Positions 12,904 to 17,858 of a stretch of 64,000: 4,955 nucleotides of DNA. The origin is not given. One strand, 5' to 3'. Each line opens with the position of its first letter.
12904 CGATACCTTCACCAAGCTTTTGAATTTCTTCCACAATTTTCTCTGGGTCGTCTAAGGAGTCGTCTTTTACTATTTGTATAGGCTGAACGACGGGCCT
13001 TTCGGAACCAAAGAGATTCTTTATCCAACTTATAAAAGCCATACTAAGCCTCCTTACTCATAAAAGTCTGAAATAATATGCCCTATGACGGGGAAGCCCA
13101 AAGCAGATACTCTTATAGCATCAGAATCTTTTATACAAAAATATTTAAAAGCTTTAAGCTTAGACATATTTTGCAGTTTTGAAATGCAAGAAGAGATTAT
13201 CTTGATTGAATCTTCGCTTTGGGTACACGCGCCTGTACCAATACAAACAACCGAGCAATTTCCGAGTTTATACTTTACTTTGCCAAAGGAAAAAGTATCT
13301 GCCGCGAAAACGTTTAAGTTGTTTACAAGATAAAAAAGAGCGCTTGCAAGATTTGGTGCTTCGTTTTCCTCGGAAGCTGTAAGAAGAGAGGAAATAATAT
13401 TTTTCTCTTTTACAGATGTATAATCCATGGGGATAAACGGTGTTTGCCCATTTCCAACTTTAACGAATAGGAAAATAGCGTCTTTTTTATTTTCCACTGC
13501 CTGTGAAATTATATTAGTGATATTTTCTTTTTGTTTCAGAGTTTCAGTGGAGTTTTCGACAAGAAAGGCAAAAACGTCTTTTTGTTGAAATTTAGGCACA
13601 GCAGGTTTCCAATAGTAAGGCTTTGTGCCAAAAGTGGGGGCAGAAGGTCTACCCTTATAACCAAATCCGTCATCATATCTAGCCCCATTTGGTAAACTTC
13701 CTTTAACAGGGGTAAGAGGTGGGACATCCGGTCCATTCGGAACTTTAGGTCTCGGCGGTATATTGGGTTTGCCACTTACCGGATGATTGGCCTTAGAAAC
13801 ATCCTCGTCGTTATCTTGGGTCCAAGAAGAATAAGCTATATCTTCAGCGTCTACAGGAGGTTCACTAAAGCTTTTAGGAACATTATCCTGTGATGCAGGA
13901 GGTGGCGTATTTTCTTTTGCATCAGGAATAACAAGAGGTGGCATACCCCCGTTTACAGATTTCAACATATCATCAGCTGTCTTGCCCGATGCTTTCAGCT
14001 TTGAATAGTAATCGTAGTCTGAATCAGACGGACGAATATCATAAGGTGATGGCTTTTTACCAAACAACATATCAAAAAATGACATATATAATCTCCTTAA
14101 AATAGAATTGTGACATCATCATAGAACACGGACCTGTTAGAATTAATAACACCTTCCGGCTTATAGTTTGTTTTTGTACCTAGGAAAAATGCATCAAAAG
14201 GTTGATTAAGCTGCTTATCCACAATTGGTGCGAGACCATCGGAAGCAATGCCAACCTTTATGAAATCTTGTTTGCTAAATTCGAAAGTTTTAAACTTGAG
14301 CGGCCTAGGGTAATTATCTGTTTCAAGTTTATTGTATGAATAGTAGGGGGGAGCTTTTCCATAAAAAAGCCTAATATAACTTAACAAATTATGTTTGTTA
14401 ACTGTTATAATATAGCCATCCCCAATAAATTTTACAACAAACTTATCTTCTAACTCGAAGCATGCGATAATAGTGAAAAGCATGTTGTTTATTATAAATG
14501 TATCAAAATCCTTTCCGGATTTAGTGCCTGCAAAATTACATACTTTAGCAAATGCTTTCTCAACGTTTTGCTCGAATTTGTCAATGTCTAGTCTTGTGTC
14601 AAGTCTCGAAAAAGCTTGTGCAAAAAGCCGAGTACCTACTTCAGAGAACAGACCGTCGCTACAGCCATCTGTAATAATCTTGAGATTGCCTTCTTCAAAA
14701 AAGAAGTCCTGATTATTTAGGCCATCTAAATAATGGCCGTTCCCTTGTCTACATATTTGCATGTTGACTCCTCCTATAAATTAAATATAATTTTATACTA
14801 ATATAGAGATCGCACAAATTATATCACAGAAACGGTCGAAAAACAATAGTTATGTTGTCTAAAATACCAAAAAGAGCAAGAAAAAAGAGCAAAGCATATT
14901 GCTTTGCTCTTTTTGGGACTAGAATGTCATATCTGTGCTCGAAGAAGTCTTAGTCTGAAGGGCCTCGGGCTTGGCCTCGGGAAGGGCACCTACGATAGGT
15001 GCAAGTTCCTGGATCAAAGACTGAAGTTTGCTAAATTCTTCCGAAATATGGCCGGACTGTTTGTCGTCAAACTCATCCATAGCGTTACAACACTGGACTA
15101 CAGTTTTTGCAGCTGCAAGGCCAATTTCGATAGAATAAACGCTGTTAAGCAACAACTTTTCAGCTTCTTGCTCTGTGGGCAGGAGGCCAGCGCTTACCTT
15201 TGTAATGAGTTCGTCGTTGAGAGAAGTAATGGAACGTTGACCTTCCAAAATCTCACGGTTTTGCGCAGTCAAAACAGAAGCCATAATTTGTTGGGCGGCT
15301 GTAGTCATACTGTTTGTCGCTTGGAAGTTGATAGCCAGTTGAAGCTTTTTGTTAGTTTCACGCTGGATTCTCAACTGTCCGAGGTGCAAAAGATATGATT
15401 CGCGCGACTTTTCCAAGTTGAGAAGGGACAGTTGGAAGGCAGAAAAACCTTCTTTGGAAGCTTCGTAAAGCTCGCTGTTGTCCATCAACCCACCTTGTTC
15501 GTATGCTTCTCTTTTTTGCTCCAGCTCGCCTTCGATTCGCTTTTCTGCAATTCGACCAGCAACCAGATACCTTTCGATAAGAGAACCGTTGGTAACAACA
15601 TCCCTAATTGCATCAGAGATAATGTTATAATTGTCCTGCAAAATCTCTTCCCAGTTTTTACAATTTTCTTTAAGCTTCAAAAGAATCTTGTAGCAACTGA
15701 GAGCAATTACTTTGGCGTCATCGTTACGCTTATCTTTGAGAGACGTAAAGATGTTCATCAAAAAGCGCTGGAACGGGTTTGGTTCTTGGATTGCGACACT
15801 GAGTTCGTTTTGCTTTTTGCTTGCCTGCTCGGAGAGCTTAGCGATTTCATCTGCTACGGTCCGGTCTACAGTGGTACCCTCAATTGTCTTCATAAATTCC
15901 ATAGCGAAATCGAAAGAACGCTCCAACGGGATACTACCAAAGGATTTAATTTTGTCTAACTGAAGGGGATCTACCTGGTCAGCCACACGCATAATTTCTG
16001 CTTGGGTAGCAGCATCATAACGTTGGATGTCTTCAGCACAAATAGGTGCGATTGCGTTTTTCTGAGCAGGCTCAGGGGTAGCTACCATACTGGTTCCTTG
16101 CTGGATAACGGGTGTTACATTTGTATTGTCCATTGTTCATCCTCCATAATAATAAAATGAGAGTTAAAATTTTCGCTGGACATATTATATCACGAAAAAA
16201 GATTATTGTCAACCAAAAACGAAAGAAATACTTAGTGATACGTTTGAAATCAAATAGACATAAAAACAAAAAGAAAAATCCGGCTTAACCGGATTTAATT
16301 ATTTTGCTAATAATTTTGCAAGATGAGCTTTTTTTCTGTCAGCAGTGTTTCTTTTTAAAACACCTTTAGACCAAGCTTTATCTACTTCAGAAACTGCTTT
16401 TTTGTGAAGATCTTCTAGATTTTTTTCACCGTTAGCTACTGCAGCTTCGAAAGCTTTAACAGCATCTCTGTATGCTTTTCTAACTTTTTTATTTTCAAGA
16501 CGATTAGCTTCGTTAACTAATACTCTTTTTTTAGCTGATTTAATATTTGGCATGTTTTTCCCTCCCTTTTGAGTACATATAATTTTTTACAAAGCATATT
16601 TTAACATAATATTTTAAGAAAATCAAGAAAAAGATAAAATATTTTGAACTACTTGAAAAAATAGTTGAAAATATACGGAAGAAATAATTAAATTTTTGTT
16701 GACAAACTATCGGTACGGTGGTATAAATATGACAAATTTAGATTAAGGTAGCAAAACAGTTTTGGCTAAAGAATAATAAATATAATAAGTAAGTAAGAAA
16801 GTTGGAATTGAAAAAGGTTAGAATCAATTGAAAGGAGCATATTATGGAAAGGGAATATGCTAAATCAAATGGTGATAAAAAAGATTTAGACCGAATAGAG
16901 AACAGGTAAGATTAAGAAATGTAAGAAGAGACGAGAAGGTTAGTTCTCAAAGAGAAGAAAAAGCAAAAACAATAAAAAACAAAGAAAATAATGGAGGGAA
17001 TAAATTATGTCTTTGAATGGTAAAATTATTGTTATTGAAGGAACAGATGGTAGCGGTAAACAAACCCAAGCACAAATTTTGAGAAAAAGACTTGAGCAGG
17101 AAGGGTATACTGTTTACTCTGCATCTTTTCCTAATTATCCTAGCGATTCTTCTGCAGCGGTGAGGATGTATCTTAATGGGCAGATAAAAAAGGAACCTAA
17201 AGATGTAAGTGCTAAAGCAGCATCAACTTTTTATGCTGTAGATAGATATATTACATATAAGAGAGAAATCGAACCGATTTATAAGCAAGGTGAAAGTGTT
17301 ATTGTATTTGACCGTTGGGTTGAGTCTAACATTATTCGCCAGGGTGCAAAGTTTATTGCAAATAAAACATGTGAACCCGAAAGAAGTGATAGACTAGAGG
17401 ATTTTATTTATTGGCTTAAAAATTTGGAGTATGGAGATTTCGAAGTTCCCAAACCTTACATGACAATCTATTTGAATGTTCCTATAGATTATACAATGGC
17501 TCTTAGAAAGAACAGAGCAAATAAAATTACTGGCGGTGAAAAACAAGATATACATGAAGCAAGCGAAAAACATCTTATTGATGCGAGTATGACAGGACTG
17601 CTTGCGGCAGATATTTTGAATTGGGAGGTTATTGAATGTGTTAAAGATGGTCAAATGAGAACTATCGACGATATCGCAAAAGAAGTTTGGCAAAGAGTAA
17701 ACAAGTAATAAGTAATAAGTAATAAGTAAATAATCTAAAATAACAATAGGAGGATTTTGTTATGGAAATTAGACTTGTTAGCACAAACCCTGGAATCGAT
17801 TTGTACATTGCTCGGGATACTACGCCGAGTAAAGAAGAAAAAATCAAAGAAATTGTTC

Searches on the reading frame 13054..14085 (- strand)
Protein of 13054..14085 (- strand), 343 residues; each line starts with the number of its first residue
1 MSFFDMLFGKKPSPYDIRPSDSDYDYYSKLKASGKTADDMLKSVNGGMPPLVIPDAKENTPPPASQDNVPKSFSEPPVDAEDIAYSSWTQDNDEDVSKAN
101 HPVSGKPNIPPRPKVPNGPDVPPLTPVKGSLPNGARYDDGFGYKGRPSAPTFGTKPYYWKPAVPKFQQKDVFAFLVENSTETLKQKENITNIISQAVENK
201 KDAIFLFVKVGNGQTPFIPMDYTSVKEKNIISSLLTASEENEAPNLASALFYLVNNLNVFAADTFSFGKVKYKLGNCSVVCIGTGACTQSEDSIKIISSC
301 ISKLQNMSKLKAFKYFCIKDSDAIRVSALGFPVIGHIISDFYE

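Call 4: search_protein_families(library=pfam, proteins=[window:13054-14085:-], max_evalue=0.01)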
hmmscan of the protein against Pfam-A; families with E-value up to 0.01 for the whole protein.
window:13054-14085:- (343 aa): 0 families
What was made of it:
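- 13054..14085 (-): 343-aa protein: Pro-rich N-terminal half, vWA-like C-terminal half with a degenerate MIDAS motif (ENSTE). No Pfam hit (call 4).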

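Call 5: search_protein_families(library=ncbifam, proteins=[window:13054-14085:-], max_evalue=0.01)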
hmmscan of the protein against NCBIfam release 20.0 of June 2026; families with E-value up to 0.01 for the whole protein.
window:13054-14085:- (343 aa): 0 families

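Call 6: search_protein_families(library=padloc, proteins=[window:13054-14085:-], max_evalue=0.01)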
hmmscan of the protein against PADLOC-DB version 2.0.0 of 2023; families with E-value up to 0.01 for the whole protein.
window:13054-14085:- (343 aa): 0 families

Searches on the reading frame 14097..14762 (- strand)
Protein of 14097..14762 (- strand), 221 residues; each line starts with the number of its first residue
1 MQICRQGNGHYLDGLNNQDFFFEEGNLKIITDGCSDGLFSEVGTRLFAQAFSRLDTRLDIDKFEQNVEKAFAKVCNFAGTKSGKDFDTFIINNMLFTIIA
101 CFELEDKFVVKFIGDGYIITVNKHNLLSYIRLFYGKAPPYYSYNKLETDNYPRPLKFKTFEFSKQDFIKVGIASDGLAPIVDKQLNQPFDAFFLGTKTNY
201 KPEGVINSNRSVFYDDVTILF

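Call 4: search_protein_families(library=pfam, proteins=[window:14097-14762:-], max_evalue=0.01)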
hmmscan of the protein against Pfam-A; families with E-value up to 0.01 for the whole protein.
window:14097-14762:- (221 aa): 1 family
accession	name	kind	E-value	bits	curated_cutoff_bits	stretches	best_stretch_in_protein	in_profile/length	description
PF13672.11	PP2C_2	-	3.1e-08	33.8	24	1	7-193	2-188/209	Protein phosphatase 2C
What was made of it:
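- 14097..14762 (-): PP2C-type phosphatase (221 aa). Pfam PP2C_2 33.8 bits against a gathering score of 24 (call 4).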

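Call 5: search_protein_families(library=ncbifam, proteins=[window:14097-14762:-], max_evalue=0.01)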
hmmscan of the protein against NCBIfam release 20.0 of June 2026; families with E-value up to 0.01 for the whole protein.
window:14097-14762:- (221 aa): 0 families

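Call 6: search_protein_families(library=padloc, proteins=[window:14097-14762:-], max_evalue=0.01)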
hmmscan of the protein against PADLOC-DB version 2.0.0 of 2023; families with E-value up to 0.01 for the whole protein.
window:14097-14762:- (221 aa): 0 families

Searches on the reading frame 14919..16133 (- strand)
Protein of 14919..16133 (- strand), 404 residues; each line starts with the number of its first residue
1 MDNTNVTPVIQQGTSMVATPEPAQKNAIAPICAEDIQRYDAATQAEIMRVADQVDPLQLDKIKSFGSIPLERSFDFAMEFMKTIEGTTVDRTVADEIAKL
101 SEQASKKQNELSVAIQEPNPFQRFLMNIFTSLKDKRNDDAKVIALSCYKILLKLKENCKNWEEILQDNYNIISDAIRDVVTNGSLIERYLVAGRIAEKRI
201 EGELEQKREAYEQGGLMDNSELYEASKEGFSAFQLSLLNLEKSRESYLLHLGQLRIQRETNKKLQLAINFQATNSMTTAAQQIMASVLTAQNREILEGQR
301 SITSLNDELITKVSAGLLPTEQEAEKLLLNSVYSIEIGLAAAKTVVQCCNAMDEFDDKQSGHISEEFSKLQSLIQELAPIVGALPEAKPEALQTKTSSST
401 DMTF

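Call 4: search_protein_families(library=pfam, proteins=[window:14919-16133:-], max_evalue=0.01)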
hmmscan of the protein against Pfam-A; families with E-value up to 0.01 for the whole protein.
window:14919-16133:- (404 aa): 2 families
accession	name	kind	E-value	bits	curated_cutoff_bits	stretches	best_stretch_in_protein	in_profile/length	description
PF05816.16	TelA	-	1.3e-09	38.1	30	1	49-377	3-326/332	Toxic anion resistance protein (TelA)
PF11692.13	DUF3289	-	0.0003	20.8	25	1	35-128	26-125/272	Protein of unknown function (DUF3289)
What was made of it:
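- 14919..16133 (-): TelA-family protein (404 aa), first gene of the conserved module. Pfam TelA 38.1 bits against a gathering score of 30 (call 4).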

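Call 5: search_protein_families(library=ncbifam, proteins=[window:14919-16133:-], max_evalue=0.01)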
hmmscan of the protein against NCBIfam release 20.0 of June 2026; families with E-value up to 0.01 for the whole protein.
window:14919-16133:- (404 aa): 0 families

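Call 6: search_protein_families(library=padloc, proteins=[window:14919-16133:-], max_evalue=0.01)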
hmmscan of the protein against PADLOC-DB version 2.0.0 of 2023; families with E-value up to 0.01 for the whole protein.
window:14919-16133:- (404 aa): 0 families

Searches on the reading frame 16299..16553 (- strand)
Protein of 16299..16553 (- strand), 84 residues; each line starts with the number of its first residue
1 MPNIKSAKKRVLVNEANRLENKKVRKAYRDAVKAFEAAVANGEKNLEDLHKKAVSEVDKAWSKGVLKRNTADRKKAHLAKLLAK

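Call 84: search_protein_families(library=pfam, proteins=[window:16299-16553:-], max_evalue=0.001)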
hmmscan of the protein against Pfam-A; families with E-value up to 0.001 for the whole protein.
window:16299-16553:- (84 aa): 1 family
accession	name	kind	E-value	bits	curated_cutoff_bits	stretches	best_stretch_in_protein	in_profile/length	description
PF01649.23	Ribosomal_S20p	-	1.3e-23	83.9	29.5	1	2-82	1-82/83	Ribosomal protein S20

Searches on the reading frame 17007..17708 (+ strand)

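Call 84: search_protein_families(library=pfam, proteins=[window:17007-17708:+], max_evalue=0.001)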
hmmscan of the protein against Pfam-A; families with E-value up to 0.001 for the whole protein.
window:17007-17708:+ (233 aa): 4 families
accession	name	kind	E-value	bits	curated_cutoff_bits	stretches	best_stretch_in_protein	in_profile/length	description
PF02223.23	Thymidylate_kin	-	6.6e-18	65.5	27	1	10-190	1-159/185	Thymidylate kinase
PF01712.25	dNK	-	4.8e-05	23.6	27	1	8-172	1-145/203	Deoxynucleoside kinase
PF13238.12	AAA_18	-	0.00011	23.1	29.4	1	8-104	1-81/128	AAA domain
PF24708.1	Lip_C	-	0.00036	19.8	27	1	25-119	34-125/380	Lipase-like, C-terminal domain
